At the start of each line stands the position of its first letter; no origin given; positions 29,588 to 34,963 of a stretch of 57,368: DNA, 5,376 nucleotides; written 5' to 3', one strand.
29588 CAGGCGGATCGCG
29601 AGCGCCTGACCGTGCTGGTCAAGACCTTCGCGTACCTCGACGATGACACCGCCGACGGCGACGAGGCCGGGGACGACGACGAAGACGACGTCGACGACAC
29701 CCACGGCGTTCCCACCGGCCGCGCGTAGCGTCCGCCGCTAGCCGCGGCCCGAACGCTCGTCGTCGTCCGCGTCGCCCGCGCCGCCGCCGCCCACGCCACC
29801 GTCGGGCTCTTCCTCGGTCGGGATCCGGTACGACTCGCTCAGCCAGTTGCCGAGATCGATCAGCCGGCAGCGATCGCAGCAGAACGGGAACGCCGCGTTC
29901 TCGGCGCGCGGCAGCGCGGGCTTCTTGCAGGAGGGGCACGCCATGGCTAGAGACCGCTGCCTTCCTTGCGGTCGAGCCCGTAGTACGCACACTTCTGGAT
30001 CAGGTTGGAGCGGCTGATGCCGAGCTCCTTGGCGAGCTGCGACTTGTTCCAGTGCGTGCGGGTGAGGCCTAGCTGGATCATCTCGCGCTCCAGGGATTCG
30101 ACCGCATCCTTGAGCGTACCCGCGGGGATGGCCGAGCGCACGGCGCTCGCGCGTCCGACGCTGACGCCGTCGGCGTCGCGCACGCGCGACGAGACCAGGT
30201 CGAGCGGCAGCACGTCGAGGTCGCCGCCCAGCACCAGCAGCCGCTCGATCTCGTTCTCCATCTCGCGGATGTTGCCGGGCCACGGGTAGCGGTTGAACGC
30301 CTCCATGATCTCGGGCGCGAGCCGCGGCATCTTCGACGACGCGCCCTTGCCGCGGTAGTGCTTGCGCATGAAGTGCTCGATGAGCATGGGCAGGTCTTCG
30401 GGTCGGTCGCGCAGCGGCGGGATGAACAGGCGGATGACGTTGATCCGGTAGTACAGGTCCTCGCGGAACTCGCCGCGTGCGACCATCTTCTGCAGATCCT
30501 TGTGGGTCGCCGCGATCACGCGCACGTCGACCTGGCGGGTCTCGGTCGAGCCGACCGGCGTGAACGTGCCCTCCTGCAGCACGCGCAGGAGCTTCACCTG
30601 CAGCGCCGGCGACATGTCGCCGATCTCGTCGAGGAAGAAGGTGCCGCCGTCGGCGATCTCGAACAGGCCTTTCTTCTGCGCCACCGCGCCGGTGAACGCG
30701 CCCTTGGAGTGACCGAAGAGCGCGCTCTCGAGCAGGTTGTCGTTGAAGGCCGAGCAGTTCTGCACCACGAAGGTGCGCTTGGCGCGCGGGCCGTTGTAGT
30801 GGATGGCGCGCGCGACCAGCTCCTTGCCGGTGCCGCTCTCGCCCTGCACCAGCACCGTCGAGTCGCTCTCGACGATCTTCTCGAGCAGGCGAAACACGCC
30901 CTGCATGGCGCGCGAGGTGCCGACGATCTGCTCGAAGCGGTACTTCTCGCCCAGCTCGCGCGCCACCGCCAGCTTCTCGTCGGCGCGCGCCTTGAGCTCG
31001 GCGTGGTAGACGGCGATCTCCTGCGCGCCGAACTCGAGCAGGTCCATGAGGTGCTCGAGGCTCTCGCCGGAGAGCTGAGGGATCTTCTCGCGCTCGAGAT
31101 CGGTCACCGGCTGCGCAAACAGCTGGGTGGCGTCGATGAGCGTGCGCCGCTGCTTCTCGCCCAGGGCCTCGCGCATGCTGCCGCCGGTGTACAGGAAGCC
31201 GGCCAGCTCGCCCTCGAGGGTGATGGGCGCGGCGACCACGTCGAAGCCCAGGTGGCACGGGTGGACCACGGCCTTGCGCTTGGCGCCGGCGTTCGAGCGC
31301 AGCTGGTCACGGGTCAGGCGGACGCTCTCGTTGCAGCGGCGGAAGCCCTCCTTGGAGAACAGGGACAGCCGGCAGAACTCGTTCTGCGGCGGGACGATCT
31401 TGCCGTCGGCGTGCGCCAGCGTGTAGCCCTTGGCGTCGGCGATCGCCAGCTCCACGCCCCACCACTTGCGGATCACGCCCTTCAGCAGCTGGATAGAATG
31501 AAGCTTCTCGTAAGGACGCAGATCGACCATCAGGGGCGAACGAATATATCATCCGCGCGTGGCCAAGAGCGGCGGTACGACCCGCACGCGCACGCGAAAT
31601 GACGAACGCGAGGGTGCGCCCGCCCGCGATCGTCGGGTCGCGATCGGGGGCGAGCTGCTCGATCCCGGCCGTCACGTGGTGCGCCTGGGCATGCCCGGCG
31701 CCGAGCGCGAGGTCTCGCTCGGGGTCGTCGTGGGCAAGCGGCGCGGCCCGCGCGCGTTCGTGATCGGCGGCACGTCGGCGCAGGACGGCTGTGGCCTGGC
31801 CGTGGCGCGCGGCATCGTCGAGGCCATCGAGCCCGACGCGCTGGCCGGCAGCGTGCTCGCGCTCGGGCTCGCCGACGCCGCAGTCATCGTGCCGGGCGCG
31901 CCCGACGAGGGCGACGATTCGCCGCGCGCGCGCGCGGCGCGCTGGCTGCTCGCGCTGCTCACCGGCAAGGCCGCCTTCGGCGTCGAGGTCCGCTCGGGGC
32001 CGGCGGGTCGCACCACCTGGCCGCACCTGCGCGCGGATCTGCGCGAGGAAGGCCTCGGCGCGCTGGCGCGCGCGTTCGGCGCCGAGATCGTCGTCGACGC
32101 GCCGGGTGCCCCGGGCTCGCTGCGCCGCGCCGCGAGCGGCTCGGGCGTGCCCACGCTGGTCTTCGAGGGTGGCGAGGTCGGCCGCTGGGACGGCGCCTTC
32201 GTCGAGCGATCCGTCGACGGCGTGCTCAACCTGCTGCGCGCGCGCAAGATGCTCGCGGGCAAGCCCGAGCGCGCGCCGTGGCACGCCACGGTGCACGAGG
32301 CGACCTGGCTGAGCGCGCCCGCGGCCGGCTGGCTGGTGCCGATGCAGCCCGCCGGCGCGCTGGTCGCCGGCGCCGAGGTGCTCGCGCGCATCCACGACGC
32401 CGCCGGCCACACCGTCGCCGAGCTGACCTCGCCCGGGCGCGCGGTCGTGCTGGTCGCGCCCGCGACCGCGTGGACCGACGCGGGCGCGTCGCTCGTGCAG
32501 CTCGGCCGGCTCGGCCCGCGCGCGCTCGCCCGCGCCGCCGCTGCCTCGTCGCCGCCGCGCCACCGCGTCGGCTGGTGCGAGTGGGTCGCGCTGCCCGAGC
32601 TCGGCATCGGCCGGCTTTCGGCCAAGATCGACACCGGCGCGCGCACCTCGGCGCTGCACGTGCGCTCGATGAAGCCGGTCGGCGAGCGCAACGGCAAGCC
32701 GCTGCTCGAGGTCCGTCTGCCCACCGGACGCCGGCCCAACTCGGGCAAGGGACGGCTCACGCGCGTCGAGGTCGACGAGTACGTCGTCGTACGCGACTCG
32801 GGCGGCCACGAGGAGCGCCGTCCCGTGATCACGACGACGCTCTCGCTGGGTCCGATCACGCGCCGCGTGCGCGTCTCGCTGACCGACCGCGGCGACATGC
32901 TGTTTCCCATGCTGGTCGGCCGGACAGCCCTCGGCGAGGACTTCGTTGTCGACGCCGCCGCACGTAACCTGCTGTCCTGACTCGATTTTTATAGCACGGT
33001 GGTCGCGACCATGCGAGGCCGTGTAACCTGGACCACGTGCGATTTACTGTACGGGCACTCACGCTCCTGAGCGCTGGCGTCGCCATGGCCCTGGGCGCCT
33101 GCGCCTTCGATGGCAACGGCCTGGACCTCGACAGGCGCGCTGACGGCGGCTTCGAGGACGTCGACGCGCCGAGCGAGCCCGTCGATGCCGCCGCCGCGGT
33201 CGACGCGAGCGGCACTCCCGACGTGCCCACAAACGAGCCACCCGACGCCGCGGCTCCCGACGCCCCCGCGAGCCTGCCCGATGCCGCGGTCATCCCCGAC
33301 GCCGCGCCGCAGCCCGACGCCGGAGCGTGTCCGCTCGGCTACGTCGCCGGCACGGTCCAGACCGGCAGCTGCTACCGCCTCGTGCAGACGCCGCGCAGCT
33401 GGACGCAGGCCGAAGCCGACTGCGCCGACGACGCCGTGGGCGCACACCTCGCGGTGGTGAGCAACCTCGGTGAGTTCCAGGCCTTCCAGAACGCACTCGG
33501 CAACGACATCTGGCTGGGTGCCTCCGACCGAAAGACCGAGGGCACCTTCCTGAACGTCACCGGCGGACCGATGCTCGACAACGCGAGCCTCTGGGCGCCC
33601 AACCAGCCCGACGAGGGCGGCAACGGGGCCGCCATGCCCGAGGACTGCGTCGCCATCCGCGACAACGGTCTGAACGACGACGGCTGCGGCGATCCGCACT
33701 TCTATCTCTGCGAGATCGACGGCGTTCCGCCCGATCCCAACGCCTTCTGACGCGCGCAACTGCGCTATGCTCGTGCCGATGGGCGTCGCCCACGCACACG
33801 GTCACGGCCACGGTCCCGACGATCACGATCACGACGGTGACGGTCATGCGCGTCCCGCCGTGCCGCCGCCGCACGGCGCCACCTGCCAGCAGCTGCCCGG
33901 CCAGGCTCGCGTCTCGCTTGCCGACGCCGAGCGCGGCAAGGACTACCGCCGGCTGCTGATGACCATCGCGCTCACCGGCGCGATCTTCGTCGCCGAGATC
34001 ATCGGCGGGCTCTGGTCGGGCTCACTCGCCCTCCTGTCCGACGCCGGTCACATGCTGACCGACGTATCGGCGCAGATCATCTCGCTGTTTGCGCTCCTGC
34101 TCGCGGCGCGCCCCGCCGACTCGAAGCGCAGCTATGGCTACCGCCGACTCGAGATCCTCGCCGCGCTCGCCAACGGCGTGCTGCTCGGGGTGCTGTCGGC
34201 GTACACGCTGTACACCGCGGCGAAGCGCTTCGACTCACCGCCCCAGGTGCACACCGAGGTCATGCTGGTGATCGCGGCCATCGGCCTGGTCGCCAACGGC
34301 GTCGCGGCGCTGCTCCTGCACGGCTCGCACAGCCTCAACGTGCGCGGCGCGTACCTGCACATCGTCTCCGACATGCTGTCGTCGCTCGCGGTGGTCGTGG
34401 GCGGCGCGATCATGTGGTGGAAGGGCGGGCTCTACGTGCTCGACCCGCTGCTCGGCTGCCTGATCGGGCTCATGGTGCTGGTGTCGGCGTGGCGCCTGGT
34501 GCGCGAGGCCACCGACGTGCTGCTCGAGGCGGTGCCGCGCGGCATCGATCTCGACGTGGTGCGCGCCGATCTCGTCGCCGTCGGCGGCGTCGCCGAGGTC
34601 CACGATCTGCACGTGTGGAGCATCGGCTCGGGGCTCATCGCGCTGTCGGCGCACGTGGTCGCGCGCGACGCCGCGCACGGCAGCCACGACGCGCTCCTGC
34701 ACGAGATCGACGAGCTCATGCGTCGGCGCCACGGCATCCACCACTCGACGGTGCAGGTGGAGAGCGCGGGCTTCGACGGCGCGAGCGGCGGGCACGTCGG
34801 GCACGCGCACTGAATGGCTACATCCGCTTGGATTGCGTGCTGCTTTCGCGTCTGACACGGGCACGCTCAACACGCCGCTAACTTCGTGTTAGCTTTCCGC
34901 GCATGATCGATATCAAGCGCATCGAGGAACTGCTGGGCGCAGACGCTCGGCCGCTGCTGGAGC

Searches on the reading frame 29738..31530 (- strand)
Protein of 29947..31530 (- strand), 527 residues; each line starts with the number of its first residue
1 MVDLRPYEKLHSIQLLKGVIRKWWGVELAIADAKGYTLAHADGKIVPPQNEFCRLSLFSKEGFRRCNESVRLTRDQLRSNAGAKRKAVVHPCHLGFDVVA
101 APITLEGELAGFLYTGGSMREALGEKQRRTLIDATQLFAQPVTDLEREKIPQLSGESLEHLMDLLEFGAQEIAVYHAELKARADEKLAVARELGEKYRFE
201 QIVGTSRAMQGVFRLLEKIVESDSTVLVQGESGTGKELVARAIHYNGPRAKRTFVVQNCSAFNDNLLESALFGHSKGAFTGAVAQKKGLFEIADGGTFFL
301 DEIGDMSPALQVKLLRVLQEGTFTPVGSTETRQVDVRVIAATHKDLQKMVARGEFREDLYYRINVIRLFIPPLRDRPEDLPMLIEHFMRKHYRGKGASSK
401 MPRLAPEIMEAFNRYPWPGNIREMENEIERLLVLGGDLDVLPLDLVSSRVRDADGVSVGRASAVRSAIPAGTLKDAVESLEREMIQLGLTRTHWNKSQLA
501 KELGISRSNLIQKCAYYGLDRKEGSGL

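Call 71: search_protein_families(library=pfam, proteins=[window:29947-31530:-, window:29738-31258:-], max_evalue=0.00001)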
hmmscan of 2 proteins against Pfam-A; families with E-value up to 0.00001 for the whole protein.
window:29947-31530:- (527 aa): 7 families
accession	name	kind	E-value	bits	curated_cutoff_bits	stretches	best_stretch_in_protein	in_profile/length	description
PF00158.32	Sigma54_activat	-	2.7e-71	239.1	20.2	1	202-368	1-167/168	Sigma-54 interaction domain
PF14532.12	Sigma54_activ_2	-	1.2e-24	87.5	25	1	203-373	1-138/138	Sigma-54 interaction domain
PF25601.1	AAA_lid_14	-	5e-17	61.9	27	1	374-447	1-71/87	AAA+ ATPase lid domain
PF10114.15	PocR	-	1e-11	45.3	23.9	1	24-172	19-157/162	Sensory domain found in PocR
PF02954.25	HTH_8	-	8.4e-11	41.9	22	1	477-513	2-38/42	Bacterial regulatory protein, Fis family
PF07728.20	AAA_5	-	8.5e-07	29.5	22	1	226-344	2-123/139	AAA domain (dynein-related subfamily)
PF18024.7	HTH_50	-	8.5e-06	25.8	27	0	471-519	2-49/50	Helix-turn-helix domain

window:29738-31258:- (506 aa): 1 family
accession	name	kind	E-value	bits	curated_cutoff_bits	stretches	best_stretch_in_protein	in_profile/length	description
PF03884.20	YacG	-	3.7e-18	65.4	25.5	1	439-486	1-48/52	DNA gyrase inhibitor YacG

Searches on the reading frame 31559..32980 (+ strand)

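Call 68: search_protein_families(library=pfam, proteins=[window:31559-32980:+], max_evalue=0.00001)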
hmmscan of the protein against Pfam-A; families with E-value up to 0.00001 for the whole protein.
window:31559-32980:+ (473 aa): 1 family
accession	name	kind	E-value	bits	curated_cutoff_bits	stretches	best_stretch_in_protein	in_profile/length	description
PF05618.17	Zn_protease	-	5.4e-24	85.1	27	1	337-469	2-132/138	Putative ATP-dependent zinc protease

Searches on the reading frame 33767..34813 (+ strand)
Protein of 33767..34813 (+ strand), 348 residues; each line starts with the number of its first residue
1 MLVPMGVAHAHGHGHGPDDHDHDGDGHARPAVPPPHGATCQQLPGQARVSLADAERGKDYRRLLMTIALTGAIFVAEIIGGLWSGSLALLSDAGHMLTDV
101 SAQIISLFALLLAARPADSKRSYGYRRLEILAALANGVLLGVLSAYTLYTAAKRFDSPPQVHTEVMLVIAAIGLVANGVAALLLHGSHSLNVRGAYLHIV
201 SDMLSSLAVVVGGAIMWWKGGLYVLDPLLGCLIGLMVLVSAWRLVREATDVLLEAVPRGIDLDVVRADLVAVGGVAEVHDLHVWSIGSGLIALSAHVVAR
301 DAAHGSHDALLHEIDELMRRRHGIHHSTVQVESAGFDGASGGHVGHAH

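Call 68: search_protein_families(library=pfam, proteins=[window:33767-34813:+], max_evalue=0.00001)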
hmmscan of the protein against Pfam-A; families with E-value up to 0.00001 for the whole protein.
window:33767-34813:+ (348 aa): 2 families
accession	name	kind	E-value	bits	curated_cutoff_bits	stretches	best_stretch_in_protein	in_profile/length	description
PF01545.26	Cation_efflux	-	3.6e-42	144.8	26.6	1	65-253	3-198/198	Cation efflux family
PF16916.11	ZT_dimer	-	6.5e-12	45.7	26.7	1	257-333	1-77/78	Dimerisation domain of Zinc Transporter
